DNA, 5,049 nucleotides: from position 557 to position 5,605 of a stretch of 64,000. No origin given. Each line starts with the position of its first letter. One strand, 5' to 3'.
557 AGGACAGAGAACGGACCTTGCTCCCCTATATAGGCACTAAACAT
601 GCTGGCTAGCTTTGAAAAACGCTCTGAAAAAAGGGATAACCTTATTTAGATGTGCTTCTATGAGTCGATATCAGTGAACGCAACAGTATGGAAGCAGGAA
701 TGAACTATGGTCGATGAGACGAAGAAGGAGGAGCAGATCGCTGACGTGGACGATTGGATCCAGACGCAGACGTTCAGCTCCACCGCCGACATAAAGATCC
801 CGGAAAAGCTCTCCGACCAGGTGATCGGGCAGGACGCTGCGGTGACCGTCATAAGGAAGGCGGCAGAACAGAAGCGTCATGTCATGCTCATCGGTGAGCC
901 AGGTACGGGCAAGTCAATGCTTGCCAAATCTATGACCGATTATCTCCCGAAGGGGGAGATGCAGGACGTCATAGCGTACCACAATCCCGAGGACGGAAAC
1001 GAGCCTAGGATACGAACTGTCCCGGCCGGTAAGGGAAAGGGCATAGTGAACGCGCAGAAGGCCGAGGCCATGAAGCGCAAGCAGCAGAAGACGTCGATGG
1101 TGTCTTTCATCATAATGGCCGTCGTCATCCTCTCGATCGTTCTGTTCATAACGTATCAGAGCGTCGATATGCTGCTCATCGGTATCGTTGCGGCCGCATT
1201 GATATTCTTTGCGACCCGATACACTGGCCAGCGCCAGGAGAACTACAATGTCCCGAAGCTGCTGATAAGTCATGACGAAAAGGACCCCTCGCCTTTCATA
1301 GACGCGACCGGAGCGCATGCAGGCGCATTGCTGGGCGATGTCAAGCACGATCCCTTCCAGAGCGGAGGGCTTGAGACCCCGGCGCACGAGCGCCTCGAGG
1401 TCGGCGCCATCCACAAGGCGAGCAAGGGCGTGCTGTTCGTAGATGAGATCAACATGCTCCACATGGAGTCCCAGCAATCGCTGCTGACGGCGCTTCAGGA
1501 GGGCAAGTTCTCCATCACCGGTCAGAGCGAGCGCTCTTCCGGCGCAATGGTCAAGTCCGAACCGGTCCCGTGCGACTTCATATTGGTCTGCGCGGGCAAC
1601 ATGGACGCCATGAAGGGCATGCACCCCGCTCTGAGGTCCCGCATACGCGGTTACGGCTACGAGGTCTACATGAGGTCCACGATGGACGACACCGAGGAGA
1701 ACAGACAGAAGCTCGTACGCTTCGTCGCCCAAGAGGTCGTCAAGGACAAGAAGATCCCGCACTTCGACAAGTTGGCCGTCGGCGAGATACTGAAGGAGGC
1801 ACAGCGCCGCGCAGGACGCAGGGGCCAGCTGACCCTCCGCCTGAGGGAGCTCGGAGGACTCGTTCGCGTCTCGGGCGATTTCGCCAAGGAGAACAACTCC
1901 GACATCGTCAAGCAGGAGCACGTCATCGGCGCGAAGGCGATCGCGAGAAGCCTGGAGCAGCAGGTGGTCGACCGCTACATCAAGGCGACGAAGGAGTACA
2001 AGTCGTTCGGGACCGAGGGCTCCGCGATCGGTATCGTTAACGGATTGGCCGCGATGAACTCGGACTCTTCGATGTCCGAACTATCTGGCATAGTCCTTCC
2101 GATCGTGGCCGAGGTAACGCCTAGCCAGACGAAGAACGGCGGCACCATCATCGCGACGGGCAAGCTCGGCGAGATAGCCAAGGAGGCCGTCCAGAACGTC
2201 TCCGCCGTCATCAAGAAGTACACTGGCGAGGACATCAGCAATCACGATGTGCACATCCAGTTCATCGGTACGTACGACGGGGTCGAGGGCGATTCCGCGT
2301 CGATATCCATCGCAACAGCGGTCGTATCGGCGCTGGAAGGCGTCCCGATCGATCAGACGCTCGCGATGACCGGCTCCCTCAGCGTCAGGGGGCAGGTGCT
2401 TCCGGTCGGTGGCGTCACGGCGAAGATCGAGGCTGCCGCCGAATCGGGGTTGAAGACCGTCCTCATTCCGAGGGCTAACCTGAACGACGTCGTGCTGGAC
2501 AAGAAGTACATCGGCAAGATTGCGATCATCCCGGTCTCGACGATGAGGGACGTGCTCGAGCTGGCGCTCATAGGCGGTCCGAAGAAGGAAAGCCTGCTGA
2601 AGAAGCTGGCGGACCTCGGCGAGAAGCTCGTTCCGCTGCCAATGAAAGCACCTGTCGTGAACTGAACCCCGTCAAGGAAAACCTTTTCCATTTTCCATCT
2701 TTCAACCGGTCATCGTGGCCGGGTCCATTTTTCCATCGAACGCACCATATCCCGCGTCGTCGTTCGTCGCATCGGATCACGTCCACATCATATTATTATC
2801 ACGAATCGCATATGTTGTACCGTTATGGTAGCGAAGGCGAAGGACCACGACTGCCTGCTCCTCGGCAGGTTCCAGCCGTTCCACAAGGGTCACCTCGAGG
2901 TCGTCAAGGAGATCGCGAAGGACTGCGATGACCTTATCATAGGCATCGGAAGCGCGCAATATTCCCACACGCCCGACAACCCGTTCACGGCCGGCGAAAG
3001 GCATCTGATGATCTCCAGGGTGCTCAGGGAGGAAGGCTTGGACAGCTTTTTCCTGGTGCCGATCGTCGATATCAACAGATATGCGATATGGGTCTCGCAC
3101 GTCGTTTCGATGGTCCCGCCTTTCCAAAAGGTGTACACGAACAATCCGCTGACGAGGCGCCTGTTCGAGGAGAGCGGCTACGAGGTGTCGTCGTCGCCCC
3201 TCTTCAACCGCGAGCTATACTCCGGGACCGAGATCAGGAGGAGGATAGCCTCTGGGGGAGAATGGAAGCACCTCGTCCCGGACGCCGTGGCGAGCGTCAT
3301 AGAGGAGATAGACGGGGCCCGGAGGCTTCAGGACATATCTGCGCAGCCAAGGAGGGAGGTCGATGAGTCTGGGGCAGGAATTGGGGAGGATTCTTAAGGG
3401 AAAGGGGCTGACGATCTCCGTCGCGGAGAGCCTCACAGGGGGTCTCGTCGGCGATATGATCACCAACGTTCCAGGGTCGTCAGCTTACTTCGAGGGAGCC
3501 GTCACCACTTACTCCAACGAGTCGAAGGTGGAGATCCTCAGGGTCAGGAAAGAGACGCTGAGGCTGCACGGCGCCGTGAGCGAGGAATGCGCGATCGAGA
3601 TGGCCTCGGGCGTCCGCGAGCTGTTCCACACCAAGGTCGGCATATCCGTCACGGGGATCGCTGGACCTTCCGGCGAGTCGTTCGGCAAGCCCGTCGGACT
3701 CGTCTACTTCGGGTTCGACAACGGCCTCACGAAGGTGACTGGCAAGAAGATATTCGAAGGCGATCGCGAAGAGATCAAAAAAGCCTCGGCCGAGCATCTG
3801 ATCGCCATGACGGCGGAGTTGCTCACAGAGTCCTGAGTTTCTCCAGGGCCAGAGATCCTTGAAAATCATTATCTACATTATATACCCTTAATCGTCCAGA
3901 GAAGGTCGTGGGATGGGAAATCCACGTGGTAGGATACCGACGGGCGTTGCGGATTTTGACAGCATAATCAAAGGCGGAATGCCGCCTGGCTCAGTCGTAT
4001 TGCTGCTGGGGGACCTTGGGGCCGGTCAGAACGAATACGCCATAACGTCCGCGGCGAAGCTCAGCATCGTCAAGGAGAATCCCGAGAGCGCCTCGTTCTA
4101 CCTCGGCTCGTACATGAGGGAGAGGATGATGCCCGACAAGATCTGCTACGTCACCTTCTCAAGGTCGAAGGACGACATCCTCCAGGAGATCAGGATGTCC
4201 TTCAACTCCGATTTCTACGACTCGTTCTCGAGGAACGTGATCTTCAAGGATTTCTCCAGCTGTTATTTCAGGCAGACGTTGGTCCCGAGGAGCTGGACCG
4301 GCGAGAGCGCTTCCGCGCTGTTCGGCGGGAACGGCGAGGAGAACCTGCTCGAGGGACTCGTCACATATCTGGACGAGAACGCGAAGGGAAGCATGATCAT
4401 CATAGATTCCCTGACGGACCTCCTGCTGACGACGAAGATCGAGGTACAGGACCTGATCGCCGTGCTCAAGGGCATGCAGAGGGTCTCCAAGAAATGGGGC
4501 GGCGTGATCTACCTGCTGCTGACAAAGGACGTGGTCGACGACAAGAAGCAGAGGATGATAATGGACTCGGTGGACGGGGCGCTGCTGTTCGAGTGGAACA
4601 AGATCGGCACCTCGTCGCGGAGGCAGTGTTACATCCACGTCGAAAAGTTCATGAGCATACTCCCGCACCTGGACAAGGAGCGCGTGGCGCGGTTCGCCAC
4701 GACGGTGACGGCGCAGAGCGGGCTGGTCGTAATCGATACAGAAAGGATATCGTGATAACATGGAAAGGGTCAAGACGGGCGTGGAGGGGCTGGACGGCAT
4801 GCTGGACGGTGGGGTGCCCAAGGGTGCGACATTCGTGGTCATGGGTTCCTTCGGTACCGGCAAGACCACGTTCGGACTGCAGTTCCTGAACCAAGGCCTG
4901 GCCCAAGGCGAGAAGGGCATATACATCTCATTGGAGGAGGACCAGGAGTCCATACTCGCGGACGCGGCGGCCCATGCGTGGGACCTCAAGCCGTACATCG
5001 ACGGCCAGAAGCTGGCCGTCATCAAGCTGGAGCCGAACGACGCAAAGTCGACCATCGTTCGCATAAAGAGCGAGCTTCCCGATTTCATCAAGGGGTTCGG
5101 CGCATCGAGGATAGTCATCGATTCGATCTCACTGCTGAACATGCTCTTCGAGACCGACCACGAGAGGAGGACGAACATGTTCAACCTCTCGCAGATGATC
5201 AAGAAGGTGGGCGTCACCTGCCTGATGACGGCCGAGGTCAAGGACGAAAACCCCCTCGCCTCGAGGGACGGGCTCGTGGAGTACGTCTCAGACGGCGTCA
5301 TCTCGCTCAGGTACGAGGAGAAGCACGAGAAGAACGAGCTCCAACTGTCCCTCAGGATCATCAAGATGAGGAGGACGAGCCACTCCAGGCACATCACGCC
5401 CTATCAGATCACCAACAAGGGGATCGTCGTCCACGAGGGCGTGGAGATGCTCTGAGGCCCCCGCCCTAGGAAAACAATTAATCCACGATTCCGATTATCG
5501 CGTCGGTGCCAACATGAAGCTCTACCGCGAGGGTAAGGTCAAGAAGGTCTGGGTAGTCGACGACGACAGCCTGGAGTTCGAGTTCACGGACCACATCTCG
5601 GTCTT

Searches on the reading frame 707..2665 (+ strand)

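Call 38: search_protein_families(library=pfam, proteins=[window:707-2665:+])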
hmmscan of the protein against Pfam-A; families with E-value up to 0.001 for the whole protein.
window:707-2665:+ (652 aa): 21 families
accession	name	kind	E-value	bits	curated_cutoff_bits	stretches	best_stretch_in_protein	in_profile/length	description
PF05362.19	Lon_C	-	5.3e-29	101.7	21.1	1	436-622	22-204/205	Lon protease (S16) C-terminal proteolytic domain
PF00158.32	Sigma54_activat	-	5.6e-15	55.9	20.2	1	226-276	81-130/168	Sigma-54 interaction domain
PF01078.27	Mg_chelatase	-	4.7e-14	52.7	20.3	1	38-89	4-55/207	Magnesium chelatase, subunit ChlI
PF07728.20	AAA_5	-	1.2e-10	42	22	1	239-312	66-138/139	AAA domain (dynein-related subfamily)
PF13541.12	ChlI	-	2.2e-08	34.5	27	1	484-591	15-121/121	Subunit ChlI of Mg-chelatase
PF00493.29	MCM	-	8.8e-08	32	23.3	0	228-271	110-153/224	MCM P-loop domain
PF20436.4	LonB_AAA-LID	-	1.9e-07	31.4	22.4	1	352-409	1-58/65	Archaeal LonB, AAA+ ATPase LID domain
PF13654.12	AAA_32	-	2.5e-06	28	21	1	196-299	4-109/133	LonB-like, AAA domain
PF12775.13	AAA_7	-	3.3e-06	27.2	25.8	1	48-86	25-63/181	P-loop containing dynein motor region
PF00004.35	AAA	-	4.4e-06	27.6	21.2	0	59-80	1-22/131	ATPase family associated with various cellular activities (AAA)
PF13401.12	AAA_22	-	6.2e-06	27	27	1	55-97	4-45/130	AAA domain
PF13245.12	AAA_19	-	1.2e-05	26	25.1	1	52-267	7-118/134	AAA domain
PF14532.12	Sigma54_activ_2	-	1.4e-05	25.7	25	0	49-78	14-43/138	Sigma-54 interaction domain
PF20720.3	nSTAND3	-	7e-05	23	27.2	1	47-97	8-57/155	Novel STAND NTPase 3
PF05496.18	RuvB_N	-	0.00011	22.5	27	0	46-77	23-54/159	Holliday junction DNA helicase RuvB P-loop domain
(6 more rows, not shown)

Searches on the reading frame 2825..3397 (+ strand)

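Call 38: search_protein_families(library=pfam, proteins=[window:2825-3397:+])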
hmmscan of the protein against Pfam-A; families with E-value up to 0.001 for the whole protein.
window:2825-3397:+ (190 aa): 1 family
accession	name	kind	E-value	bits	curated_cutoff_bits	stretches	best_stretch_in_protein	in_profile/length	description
PF01467.32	CTP_transf_like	-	5.9e-17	62.6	21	1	12-140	2-133/133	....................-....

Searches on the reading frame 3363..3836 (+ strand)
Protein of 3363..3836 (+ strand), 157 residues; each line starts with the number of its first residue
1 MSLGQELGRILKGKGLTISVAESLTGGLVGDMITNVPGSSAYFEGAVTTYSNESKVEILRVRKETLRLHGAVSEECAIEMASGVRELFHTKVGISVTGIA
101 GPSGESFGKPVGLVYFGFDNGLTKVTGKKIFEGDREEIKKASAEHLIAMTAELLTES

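Call 38: search_protein_families(library=pfam, proteins=[window:3363-3836:+])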
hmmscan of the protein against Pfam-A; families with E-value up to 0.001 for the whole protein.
window:3363-3836:+ (157 aa): 1 family
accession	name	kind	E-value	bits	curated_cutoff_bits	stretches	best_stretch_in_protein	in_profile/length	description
PF02464.23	CinA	-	3.1e-51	173.5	23.5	1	3-152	4-153/155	Competence-damaged protein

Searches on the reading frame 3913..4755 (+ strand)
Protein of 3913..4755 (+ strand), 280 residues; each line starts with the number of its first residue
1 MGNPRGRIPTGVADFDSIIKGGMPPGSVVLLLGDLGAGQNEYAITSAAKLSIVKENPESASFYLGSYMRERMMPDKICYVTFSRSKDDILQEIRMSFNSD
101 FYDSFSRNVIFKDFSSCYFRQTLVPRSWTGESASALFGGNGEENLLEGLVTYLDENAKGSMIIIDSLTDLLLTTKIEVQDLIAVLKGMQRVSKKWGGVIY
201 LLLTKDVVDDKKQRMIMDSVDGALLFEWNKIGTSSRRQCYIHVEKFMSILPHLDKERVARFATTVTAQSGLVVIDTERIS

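Call 38: search_protein_families(library=pfam, proteins=[window:3913-4755:+])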
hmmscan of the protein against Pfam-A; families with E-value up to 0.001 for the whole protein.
window:3913-4755:+ (280 aa): 2 families
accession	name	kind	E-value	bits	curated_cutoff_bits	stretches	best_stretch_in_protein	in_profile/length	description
PF06745.19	ATPase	-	6.1e-07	29.5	26.6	1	8-39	1-32/231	KaiC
PF08423.17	Rad51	-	0.00027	20.7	22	0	7-66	7-68/244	Rad51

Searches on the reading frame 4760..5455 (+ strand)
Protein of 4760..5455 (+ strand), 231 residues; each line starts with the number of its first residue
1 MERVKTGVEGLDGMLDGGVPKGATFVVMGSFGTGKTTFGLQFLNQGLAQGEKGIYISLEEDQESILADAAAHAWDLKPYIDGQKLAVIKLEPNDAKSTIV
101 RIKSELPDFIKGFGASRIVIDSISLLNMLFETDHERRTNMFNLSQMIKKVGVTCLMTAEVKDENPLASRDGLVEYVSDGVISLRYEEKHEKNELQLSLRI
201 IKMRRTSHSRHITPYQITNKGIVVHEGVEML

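Call 38: search_protein_families(library=pfam, proteins=[window:4760-5455:+])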
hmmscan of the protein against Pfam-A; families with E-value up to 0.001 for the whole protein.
window:4760-5455:+ (231 aa): 3 families
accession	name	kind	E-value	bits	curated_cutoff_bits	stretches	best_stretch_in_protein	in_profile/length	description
PF06745.19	ATPase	-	1.7e-61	208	26.6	1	4-226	1-228/231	KaiC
PF07088.17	GvpD_P-loop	-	4.3e-08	33.7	24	1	21-194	9-182/189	GvpD gas vesicle protein, P-loop domain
PF03796.21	DnaB_C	-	2.3e-05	24.4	27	0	4-72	2-70/255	DnaB-like helicase C terminal domain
